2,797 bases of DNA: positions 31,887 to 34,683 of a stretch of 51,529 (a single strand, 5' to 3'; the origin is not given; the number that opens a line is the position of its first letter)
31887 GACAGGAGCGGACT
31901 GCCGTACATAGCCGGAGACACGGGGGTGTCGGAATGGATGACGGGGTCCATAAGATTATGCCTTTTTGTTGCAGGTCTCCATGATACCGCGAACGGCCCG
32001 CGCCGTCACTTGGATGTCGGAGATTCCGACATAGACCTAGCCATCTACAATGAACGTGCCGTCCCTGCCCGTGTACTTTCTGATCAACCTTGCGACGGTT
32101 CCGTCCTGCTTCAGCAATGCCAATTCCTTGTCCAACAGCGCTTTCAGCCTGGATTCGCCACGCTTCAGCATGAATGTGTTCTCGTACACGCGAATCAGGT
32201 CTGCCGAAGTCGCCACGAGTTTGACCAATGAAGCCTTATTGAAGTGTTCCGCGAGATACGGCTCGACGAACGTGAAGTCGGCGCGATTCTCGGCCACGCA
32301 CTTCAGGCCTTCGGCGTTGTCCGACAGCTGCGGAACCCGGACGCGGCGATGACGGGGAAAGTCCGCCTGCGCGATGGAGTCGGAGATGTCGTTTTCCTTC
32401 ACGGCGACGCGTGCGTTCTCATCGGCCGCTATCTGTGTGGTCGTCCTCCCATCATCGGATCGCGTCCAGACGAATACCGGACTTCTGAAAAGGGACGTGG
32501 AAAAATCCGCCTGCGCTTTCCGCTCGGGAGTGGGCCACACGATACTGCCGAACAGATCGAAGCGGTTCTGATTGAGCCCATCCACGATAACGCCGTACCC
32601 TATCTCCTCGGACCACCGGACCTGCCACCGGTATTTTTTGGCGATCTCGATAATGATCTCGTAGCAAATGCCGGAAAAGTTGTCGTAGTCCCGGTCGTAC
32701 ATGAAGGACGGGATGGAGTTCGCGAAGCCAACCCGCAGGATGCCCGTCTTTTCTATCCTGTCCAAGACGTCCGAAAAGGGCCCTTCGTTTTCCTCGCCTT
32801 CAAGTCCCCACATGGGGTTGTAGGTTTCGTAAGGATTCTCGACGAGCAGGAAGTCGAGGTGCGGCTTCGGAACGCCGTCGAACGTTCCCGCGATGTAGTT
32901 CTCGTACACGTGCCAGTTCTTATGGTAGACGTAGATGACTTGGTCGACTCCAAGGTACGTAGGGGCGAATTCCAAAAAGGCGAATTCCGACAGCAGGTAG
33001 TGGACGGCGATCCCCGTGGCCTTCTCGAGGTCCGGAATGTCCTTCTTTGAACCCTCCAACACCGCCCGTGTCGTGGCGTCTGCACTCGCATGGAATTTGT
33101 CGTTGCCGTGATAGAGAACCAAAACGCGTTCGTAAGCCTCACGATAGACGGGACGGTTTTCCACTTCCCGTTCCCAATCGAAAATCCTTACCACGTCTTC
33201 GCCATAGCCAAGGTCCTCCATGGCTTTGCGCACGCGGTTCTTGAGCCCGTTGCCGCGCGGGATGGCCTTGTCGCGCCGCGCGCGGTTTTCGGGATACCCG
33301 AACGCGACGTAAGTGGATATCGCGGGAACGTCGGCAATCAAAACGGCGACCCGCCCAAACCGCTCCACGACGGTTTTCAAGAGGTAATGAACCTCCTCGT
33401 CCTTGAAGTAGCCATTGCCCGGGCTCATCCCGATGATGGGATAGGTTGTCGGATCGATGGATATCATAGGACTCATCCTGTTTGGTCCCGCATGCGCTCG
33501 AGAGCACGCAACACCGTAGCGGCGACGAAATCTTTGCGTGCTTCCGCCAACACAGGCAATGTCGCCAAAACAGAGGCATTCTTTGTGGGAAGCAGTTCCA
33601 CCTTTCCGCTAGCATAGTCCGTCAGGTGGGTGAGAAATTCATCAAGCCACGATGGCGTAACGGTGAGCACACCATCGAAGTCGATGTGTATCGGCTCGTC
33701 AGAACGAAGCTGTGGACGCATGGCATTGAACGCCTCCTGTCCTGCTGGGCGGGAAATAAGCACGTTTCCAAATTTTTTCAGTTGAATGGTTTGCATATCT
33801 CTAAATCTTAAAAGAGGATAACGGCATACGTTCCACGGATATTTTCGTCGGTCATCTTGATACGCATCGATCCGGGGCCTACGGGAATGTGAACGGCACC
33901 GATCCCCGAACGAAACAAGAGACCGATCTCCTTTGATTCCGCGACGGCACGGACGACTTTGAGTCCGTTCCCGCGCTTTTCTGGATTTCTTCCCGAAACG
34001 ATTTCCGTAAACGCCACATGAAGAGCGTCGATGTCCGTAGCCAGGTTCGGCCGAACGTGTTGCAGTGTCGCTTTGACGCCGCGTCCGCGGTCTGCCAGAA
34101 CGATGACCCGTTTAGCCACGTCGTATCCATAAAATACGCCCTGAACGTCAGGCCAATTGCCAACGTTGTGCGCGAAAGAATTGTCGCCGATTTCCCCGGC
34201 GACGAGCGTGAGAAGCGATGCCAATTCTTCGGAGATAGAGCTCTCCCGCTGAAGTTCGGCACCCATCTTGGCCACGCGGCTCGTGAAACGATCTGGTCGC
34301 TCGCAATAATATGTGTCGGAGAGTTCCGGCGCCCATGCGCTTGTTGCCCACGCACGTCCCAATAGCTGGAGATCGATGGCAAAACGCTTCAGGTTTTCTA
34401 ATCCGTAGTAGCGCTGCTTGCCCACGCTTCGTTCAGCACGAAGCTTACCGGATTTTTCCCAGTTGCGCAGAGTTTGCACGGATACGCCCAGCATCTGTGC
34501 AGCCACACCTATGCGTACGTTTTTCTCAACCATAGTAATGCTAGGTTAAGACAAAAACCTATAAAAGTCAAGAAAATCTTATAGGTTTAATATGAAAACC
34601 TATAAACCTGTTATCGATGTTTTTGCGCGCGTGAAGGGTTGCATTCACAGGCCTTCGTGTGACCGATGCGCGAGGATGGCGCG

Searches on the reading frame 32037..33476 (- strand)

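Call 82: search_protein_families(library=pfam, proteins=[window:32037-33476:-], max_evalue=0.00001)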
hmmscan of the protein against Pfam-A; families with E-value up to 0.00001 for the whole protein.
window:32037-33476:- (479 aa): 2 families
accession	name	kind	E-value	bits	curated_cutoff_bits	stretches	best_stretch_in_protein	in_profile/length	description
PF16715.11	CDPS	-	3.2e-29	102.7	27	1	14-203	21-209/220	Cyclodipeptide synthase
PF00497.25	SBP_bac_3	-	1.3e-19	70.7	26.4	1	247-470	1-131/132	Bacterial extracellular solute-binding proteins, family 3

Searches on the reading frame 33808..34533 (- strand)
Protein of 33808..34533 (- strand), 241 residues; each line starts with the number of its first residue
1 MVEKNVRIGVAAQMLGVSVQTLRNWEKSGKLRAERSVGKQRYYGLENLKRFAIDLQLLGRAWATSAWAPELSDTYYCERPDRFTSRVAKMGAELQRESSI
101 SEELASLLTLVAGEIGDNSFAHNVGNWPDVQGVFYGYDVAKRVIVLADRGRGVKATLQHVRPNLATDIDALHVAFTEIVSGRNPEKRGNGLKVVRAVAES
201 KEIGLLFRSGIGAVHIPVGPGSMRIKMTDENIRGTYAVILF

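Call 82: search_protein_families(library=pfam, proteins=[window:33808-34533:-], max_evalue=0.00001)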
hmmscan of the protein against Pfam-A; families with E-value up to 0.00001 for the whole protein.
window:33808-34533:- (241 aa): 3 families
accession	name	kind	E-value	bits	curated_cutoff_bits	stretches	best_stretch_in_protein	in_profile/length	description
PF00376.29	MerR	-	4.2e-12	46.1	28.2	1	7-43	1-38/38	MerR family regulatory protein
PF13411.12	MerR_1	-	2.4e-09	37.6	21.6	1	7-52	2-47/69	MerR HTH family regulatory protein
PF12728.13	HTH_17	-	6.8e-07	29.9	27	1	11-51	7-46/51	Helix-turn-helix domain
